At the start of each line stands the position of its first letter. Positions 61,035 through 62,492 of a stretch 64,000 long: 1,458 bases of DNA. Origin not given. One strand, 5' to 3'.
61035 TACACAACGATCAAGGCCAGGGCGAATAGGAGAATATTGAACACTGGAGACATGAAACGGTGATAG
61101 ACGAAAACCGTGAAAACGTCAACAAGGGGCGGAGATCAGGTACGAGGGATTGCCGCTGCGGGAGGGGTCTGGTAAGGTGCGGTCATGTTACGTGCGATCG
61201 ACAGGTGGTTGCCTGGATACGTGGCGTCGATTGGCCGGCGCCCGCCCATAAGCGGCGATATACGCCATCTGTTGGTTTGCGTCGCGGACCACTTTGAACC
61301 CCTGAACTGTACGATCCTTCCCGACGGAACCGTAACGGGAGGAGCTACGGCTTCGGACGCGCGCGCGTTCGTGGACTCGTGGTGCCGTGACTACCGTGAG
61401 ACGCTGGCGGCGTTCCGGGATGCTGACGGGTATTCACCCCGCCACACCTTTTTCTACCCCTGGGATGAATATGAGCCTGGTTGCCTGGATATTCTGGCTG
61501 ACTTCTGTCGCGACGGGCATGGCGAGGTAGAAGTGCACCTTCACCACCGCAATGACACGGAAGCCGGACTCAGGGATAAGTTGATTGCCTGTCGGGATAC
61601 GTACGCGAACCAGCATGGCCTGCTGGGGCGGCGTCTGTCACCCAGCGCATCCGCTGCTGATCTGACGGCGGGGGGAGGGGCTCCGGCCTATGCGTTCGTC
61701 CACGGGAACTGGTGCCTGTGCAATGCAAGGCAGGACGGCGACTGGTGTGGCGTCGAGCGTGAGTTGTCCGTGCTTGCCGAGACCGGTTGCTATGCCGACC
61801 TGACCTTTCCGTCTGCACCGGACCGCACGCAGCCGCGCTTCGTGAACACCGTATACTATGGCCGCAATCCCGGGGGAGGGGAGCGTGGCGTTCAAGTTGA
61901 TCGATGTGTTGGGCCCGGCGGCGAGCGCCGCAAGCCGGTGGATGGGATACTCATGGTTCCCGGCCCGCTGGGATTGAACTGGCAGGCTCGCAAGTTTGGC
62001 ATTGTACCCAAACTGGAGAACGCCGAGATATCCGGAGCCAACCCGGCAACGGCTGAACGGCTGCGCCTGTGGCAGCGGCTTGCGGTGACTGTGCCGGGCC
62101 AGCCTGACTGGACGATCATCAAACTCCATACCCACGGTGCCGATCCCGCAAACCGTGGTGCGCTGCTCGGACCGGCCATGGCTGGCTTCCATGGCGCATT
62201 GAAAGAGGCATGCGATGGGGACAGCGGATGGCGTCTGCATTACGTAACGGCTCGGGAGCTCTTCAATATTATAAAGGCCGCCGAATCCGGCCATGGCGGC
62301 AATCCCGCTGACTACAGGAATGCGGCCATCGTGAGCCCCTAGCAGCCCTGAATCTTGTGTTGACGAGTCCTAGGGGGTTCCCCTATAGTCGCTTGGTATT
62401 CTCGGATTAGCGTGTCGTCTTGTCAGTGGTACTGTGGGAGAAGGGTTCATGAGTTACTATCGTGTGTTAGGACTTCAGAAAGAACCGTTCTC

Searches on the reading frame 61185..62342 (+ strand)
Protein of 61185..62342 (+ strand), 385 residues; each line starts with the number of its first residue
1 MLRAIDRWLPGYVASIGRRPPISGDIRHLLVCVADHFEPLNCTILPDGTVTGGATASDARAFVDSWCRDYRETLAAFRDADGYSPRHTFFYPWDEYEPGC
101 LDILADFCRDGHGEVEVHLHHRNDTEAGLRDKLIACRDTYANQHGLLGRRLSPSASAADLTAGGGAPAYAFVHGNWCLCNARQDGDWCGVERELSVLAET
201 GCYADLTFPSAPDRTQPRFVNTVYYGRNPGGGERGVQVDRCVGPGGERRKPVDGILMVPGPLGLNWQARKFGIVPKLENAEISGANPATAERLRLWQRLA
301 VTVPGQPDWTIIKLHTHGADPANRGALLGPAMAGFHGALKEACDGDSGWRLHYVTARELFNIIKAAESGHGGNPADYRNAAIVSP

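Call 69: find_encoding_contigs(protein=window:61185-62342:+, flank=10000, max_places=4)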
Protein window:61185-62342:+ (385 aa): 23 contigs read that carry it; 4 places shown.
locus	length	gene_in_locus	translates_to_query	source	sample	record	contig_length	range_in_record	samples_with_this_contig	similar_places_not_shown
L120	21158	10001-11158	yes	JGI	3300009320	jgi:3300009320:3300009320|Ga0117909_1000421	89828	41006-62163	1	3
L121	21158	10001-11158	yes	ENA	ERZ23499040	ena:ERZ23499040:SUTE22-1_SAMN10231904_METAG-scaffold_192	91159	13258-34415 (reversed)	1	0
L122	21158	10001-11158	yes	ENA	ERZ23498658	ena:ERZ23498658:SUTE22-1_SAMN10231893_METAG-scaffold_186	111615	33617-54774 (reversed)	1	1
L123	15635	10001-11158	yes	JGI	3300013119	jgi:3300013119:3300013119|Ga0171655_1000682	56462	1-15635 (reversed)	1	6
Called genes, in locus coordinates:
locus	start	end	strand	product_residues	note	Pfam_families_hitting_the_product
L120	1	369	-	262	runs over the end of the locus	PF00072:Response_reg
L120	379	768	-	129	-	PF00072:Response_reg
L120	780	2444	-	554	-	PF00072:Response_reg, PF00512:HisKA, PF02518:HATPase_c, PF00072:Response_reg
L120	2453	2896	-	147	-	PF00072:Response_reg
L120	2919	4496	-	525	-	PF00989:PAS, PF13188:PAS_8 (weak), PF13426:PAS_9 (weak), PF13188:PAS_8 (weak), PF00989:PAS, PF13426:PAS_9, PF00512:HisKA, PF02518:HATPase_c, +1 more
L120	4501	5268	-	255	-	PF06490:FleQ (faint), PF00072:Response_reg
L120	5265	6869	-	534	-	PF00072:Response_reg, PF00512:HisKA, PF02518:HATPase_c, PF00072:Response_reg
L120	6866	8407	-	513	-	PF17152:CHASE8, PF00512:HisKA, PF02518:HATPase_c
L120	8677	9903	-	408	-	PF00535:Glycos_transf_2, PF13641:Glyco_tranf_2_3, PF13632:Glyco_trans_2_3 (weak)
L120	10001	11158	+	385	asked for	-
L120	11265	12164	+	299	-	PF13401:AAA_22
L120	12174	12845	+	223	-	-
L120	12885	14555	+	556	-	-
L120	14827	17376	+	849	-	PF13181:TPR_8 (faint), PF00515:TPR_1 (faint), PF13414:TPR_11, PF13431:TPR_17 (faint), PF13432:TPR_16 (weak)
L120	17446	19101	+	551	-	PF00512:HisKA, PF02518:HATPase_c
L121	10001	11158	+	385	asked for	-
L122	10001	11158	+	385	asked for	-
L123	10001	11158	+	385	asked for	-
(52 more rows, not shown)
